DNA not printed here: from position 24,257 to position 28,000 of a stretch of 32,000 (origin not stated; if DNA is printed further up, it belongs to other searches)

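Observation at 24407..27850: OppA-type solute-binding domain whose signal peptide is replaced by a 636-aa module of unknown function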

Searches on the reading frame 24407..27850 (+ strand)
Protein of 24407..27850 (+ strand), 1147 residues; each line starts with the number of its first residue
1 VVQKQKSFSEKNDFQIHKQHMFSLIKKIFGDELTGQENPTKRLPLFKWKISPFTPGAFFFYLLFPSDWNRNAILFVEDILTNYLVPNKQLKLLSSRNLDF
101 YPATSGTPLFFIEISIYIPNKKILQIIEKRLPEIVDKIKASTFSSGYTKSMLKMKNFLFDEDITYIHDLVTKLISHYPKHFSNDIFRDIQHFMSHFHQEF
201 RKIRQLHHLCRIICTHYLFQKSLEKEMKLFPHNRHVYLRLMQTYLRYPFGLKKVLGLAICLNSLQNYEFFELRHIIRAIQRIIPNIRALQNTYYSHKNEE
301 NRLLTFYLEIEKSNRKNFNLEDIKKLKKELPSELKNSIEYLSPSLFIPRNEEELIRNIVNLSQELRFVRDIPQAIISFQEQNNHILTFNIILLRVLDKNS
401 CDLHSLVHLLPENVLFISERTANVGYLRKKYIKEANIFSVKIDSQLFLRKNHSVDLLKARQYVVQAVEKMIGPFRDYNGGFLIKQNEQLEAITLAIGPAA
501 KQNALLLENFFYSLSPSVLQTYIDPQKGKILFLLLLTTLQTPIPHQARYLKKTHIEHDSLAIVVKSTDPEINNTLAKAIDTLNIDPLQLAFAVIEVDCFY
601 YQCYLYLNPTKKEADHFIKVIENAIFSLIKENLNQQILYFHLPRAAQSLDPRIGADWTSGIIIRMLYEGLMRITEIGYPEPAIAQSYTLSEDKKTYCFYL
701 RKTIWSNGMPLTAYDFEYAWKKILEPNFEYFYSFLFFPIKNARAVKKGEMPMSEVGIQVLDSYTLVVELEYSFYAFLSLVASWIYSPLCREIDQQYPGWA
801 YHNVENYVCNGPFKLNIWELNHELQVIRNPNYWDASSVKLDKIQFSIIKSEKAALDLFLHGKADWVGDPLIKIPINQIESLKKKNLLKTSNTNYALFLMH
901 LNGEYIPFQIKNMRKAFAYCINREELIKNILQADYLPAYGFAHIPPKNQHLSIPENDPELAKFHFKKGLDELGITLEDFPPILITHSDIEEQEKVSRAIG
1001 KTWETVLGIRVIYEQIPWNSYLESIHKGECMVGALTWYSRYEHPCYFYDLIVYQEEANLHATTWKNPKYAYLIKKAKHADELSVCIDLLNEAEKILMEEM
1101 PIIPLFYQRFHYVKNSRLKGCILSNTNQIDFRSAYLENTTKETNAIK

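Call 6: search_protein_families(library=pfam, proteins=[window:24407-27850:+], max_evalue=0.1)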
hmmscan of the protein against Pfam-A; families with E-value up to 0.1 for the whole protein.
window:24407-27850:+ (1147 aa): 2 families
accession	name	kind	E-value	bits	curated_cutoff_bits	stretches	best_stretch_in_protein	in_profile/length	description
PF00496.27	SBP_bac_5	-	4.4e-60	204.2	32.4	1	679-1055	2-364/368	Bacterial extracellular solute-binding proteins, family 5 Middle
PF14535.12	AMP-binding_C_2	-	0.0076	16.9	25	0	278-338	8-68/96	AMP-binding enzyme C-terminal domain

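Call 7: search_protein_families(library=ncbifam, proteins=[window:24407-27850:+], max_evalue=0.1)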
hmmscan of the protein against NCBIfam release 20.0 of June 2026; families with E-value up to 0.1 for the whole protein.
window:24407-27850:+ (1147 aa): 11 families
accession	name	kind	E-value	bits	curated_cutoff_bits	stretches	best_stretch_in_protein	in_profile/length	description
NF011684.0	PRK15104.1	equivalog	6.3e-50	170.4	947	1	645-1108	48-511/543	oligopeptide ABC transporter substrate-binding protein OppA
NF007287.0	PRK09755.1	equivalog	4.6e-40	137.9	1098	1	635-1126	32-521/535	ABC transporter substrate-binding protein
NF045467.1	Opp4A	equivalog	3e-26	91.8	650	2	662-936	62-342/556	oligopeptide ABC transporter substrate-binding protein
TIGR02294.1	nickel_nikA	equivalog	6.2e-22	77.8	393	1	638-934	8-289/501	nickel ABC transporter substrate-binding protein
NF045468.1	Opp5A_nikA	equivalog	1.1e-17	63.7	600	1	634-966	16-314/488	nickel ABC transporter substrate-binding protein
NF011689.0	PRK15109.1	equivalog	7.9e-15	54.5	560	1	665-1142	64-544/547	ABC transporter substrate-binding protein SapA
NF011942.0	PRK15413.1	equivalog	7.1e-14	51.4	594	1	648-941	40-313/512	glutathione ABC transporter substrate-binding protein GsiB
NF047575.1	opine_bind_CntA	exception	4.2e-12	45.4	800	1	665-938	64-326/535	staphylopine-dependent metal ABC transporter substrate-binding lipoprotein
NF043070.1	DppA_dipep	equivalog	1.9e-11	43.2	1005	1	671-1122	69-520/535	dipeptide ABC transporter periplasmic-binding protein DppA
NF043077.1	MMSYN1_0169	equivalog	0.0011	17.5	650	1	761-855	264-365/896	oligopeptide ABC transporter substrate-binding protein OppA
TIGR04028.1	SBP_KPN_01854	hypoth_equivalog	0.054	12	468.5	0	680-938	45-297/509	TIGR04028 family ABC transporter substrate-binding protein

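Call 10: find_homologous_proteins(query=window:24407-27850:+)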
Query window:24407-27850:+ (1147 aa): 141 proteins with E <= 0.001 among 8000 candidates; the best 120 are listed.
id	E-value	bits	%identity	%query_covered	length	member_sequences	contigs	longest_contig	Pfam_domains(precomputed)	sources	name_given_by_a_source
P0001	0.0e+0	2631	100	100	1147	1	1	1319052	PF00496.28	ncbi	ncbi:MAG: peptide ABC transporter substrate-binding protein [Chlamydiales bacterium]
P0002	0.0e+0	1735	66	100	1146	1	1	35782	PF00496.28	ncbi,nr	ncbi:MAG: peptide ABC transporter substrate-binding protein [Chlamydiales bacterium]|nr:peptide ABC 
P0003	0.0e+0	1720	65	100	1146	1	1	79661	PF00496.28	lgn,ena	-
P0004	0.0e+0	1716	65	100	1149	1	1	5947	PF00496.28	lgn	-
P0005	0.0e+0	1672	63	100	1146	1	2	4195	PF00496.28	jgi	-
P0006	0.0e+0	1631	62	100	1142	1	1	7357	PF00496.28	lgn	-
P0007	0.0e+0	1593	61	100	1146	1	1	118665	PF00496.28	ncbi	-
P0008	0.0e+0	1560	59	99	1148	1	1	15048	PF00496.28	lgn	-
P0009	0.0e+0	1547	59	100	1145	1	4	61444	PF00496.28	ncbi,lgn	-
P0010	0.0e+0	1529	58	100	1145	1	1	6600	PF00496.28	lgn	-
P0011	0.0e+0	1503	57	99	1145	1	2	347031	PF00496.28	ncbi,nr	ncbi:MAG: hypothetical protein S4CHLAM2_01510 [Chlamydiales bacterium]|nr:hypothetical protein [Chla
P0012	0.0e+0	1494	58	99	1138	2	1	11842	PF00496.28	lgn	-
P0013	0.0e+0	1356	53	99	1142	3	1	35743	PF00496.28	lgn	-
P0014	0.0e+0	1301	51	98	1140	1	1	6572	PF00496.28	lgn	-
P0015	0.0e+0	1299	52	98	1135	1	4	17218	PF00496.28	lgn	-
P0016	0.0e+0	1230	50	98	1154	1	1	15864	PF00496.28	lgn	-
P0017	0.0e+0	1230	50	99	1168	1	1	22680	PF00496.28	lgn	-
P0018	0.0e+0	1223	49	98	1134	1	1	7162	PF00496.28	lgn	-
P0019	0.0e+0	1207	48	98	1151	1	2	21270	PF00496.28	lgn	-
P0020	0.0e+0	1200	49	98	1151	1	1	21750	PF00496.28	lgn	-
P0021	0.0e+0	1197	49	98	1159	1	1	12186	PF00496.28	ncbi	-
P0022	0.0e+0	1165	48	98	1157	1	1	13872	PF00496.28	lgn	-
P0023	0.0e+0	1164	47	98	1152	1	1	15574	PF00496.28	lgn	-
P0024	0.0e+0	1140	47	98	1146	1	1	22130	PF00496.28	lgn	-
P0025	0.0e+0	1110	45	99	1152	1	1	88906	PF00496.28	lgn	-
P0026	0.0e+0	1106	47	99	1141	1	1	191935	PF00496.28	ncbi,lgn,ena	-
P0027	0.0e+0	1077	46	98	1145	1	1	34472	PF00496.28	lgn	-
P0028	0.0e+0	1035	43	98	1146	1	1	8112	PF00496.28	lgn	-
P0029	0.0e+0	1028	44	98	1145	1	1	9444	PF00496.28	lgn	-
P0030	5.4e-296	1003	43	99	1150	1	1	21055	PF00496.28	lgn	-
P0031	1.0e-282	959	32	95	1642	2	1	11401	PF00496.28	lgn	-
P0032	3.0e-279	947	41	98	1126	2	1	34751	PF00496.28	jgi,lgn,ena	-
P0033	8.0e-237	807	48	73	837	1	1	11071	PF00496.28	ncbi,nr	ncbi:MAG: Oligopeptide-binding protein OppA, partial [Chlamydiae bacterium]|nr:Oligopeptide-binding 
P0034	2.9e-235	802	47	68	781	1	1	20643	PF00496.28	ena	-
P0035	2.2e-205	703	35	97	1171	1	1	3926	PF00496.28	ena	-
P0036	9.7e-194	664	34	96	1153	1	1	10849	PF00496.28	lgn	-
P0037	2.1e-192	660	36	85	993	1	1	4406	PF00496.28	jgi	jgi:oligopeptide transport system substrate-binding protein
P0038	2.3e-192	660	37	85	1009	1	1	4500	PF00496.28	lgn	-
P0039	1.0e-191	658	33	96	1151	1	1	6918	PF00496.28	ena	-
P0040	1.6e-190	654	33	95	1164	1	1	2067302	PF00496.28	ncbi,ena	-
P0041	1.6e-189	650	33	95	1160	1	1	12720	PF00496.28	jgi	-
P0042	9.5e-189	648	33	98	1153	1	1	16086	PF00496.28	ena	-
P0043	9.1e-185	635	32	96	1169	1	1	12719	PF00496.28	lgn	-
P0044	9.5e-183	628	32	95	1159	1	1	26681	PF00496.28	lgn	-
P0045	2.3e-181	623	33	93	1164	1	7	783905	PF00496.28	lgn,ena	-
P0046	1.3e-180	621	33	96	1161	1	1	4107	PF00496.28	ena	-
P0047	1.7e-179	617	32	96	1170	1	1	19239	PF00496.28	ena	-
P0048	2.4e-178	613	33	95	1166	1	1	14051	PF00496.28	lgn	-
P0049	1.4e-176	607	32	97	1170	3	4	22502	PF00496.28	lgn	-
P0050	1.6e-176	607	32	98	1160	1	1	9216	PF00496.28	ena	-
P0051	9.8e-176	605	32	98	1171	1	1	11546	PF00496.28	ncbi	-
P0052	4.7e-173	596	32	99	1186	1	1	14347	PF00496.28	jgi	-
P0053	5.4e-173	596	34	92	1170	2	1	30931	PF00496.28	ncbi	-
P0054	7.3e-173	595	32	96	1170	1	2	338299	PF00496.28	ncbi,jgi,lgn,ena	jgi:ABC-type oligopeptide transport system substrate-binding subunit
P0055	9.6e-173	595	32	98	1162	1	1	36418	PF00496.28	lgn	-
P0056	1.5e-172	594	34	87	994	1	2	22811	PF00496.28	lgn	-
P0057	4.6e-172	593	31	95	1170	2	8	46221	PF00496.28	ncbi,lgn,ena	-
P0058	7.2e-172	592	34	86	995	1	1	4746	PF00496.28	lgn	-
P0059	1.0e-171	591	32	98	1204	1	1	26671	PF00496.28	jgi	jgi:oligopeptide transport system substrate-binding protein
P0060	1.7e-171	591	35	85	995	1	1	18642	PF00496.28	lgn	-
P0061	2.8e-171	590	32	98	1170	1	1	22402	PF00496.28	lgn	-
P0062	1.3e-170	588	33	93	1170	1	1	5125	PF00496.28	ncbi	-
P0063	7.1e-170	585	32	98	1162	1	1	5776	PF00496.28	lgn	-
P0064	1.1e-169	585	33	95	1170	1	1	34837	PF00496.28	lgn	-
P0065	1.7e-169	584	32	96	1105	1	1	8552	PF00496.28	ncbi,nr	ncbi:MAG: peptide ABC transporter substrate-binding protein, partial [Chlamydiae bacterium]|nr:pepti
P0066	3.9e-169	583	34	85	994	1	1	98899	PF00496.28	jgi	jgi:oligopeptide transport system substrate-binding protein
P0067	1.1e-168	581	34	84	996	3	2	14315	PF00496.28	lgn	-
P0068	1.9e-168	580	33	96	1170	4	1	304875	PF00496.28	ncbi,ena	-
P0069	7.4e-167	575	36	77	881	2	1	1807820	PF00496.28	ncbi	-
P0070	7.6e-164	565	31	96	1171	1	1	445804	PF00496.28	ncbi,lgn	-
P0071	5.3e-163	562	32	96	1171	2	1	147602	PF00496.28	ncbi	-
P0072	9.7e-163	562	30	96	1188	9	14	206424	PF00496.28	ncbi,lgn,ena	-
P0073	1.4e-160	554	35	75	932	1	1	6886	PF00496.28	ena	-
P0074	6.0e-160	552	35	72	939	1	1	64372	PF00496.28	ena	-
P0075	4.2e-157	543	33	87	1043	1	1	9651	PF00496.28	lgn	-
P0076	2.4e-152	527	30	96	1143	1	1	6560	PF00496.28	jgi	jgi:oligopeptide transport system substrate-binding protein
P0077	8.4e-150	519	32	84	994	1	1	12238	PF00496.28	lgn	-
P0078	2.5e-149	517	31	84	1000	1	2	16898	PF00496.28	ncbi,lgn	-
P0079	3.6e-149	517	33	82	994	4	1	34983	PF00496.28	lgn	-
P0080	1.5e-146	508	33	83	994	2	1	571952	PF00496.28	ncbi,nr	ncbi:MAG: peptide ABC transporter substrate-binding protein [Parachlamydiales bacterium]|nr:peptide 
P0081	7.7e-145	502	33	80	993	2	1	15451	PF00496.28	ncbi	-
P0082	1.2e-143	498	32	83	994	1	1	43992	PF00496.28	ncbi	-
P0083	7.9e-143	496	31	83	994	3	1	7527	PF00496.28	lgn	-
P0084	1.1e-142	495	32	84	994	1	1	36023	PF00496.28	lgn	-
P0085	4.2e-138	480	32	85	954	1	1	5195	PF00496.28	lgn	-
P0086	7.0e-136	473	31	87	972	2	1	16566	PF00496.28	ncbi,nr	ncbi:MAG: peptide ABC transporter substrate-binding protein [Simkania negevensis]|nr:peptide ABC tra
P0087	4.1e-132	460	32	78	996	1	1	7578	PF00496.28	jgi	jgi:oligopeptide transport system substrate-binding protein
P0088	1.9e-118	415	30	82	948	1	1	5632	PF00496.28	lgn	-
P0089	3.4e-113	398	30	82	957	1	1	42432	PF00496.28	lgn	-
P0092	2.6e-107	378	34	54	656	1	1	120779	-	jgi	jgi:hypothetical protein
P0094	4.4e-101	357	35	52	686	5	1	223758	PF00496.28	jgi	jgi:hypothetical protein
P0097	6.4e-98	347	34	51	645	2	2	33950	-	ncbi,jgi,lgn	ncbi:MAG: hypothetical protein PVI40_01945 [Chlamydiota bacterium]|jgi:hypothetical protein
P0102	2.9e-96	341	27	82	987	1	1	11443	PF00496.28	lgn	-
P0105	1.1e-93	333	32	52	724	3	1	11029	-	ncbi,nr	ncbi:MAG TPA: hypothetical protein VLG49_03585 [Rhabdochlamydiaceae bacterium]|nr:hypothetical prote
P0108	1.2e-91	326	32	51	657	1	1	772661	-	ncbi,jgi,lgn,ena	jgi:hypothetical protein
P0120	7.6e-85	304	33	42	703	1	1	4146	PF00496.28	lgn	-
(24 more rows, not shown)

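Call 18: search_protein_families(library=pfam, proteins=[P0092, P0097, P0105, P0108], max_evalue=10)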
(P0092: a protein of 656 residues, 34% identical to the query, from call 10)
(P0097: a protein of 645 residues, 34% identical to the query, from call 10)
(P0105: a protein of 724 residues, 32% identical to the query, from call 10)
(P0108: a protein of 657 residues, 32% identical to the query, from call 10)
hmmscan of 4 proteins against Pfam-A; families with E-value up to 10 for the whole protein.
P0092 (656 aa): 1 family
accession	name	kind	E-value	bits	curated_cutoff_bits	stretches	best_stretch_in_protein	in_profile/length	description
PF20188.4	DUF6551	-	0.16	11.9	26.8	1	195-265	155-224/242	Family of unknown function (DUF6551)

P0097 (645 aa): 1 family
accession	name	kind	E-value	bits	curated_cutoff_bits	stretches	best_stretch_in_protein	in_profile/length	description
PF17225.8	DUF5301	-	3.3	8.8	23.1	1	219-265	24-72/97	Domain of unknown function (DUF5300)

P0105 (724 aa): 1 family
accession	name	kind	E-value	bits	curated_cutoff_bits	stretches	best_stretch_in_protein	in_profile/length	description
PF08890.17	Phage_TAC_5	-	0.098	13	27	1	239-274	32-70/135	Phage XkdN-like tail assembly chaperone protein, TAC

P0108 (657 aa): 0 families

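Call 27: find_encoding_contigs(protein=P0054, flank=8000, max_places=2)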
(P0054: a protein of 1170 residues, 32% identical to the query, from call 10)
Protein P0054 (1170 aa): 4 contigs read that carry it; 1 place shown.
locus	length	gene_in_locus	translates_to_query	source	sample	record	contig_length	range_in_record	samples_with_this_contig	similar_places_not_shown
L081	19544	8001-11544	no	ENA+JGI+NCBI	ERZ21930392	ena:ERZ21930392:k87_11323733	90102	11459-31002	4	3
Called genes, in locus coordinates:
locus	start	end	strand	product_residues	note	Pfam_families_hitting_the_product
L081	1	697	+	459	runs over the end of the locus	PF14583:Pectate_lyase22 (faint), PF26550:Tricorn_2nd, PF00930:DPPIV_N (faint), PF26549:Tricorn_N (weak), PF07676:PD40, PF25174:Beta-prop_THOC3 (weak), PF26550:Tricorn_2nd, PF26549:Tricorn_N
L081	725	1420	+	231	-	PF00691:OmpA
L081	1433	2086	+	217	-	PF01476:LysM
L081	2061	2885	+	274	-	PF01177:Asp_Glu_race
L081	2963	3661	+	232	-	PF00072:Response_reg, PF00486:Trans_reg_C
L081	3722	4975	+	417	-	PF07690:MFS_1, PF00083:Sugar_tr, PF07690:MFS_1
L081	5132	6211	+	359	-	PF13414:TPR_11 (faint)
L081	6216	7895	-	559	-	PF00496:SBP_bac_5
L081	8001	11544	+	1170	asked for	PF00496:SBP_bac_5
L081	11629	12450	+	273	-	-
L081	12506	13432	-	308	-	-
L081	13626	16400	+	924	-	PF13525:YfiO (faint), PF13174:TPR_6 (faint), PF13428:TPR_14 (faint), PF07719:TPR_2 (faint), PF13424:TPR_12 (faint)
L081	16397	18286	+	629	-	PF13768:VWA_3 (weak)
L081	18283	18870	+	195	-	PF03602:Cons_hypoth95, PF05175:MTS (weak)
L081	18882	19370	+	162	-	PF01467:CTP_transf_like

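Call 28: find_encoding_contigs(protein=P0080, flank=8000, max_places=2)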
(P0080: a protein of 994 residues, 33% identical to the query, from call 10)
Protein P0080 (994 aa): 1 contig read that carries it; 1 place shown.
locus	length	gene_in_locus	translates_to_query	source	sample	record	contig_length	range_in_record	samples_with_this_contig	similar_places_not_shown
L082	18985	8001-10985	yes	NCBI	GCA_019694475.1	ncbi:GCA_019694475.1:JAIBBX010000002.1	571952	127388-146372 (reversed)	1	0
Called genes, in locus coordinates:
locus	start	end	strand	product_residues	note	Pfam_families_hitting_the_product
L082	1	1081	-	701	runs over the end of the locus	-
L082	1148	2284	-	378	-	PF16656:Pur_ac_phosph_N, PF00149:Metallophos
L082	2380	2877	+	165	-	-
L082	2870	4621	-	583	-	PF02518:HATPase_c, PF13589:HATPase_c_3, PF00183:HSP90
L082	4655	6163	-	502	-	-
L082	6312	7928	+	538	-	PF00795:CN_hydrolase, PF02540:NAD_synthase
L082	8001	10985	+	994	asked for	PF00496:SBP_bac_5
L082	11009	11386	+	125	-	-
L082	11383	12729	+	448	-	PF01554:MatE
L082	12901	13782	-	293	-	PF02353:CMAS, PF10294:Methyltransf_16, PF01209:Ubie_methyltran (weak), PF13489:Methyltransf_23, PF13847:Methyltransf_31, PF08241:Methyltransf_11, PF08242:Methyltransf_12, PF13649:Methyltransf_25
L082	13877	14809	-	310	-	PF00152:tRNA-synt_2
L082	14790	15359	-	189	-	PF08207:EFP_N, PF01132:EFP, PF09285:Elong-fact-P_C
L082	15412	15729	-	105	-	-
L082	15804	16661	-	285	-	-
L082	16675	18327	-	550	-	PF16483:Glyco_hydro_64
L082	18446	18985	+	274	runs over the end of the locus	PF01048:PNP_UDP_1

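Call 54: find_encoding_contigs(protein=P0040, flank=7000, max_places=1)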
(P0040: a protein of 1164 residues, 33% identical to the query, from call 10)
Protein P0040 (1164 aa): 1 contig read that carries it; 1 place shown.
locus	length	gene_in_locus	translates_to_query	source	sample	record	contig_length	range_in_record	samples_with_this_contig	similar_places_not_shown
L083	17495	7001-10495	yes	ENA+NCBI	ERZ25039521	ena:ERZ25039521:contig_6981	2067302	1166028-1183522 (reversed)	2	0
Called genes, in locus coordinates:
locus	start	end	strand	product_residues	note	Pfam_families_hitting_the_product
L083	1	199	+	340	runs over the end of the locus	PF05201:GlutR_N, PF01488:Shikimate_DH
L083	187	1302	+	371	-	PF04519:Bactofilin (faint), PF26514:DUF8173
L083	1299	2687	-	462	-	PF01336:tRNA_anti-codon, PF00152:tRNA-synt_2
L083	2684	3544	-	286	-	PF01261:AP_endonuc_2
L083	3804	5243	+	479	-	PF03023:MurJ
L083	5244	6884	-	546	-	PF00496:SBP_bac_5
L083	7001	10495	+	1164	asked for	PF00496:SBP_bac_5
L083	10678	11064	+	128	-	-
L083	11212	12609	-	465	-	PF01554:MatE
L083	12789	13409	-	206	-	PF00163:Ribosomal_S4, PF01479:S4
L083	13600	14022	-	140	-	-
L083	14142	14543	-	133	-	-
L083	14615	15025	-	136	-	-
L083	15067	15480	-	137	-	-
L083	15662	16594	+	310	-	PF17773:UPF0176_N, PF00581:Rhodanese, PF12368:Rhodanese_C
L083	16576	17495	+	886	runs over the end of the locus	PF00176:SNF2-rel_dom, PF04851:ResIII (weak), PF00271:Helicase_C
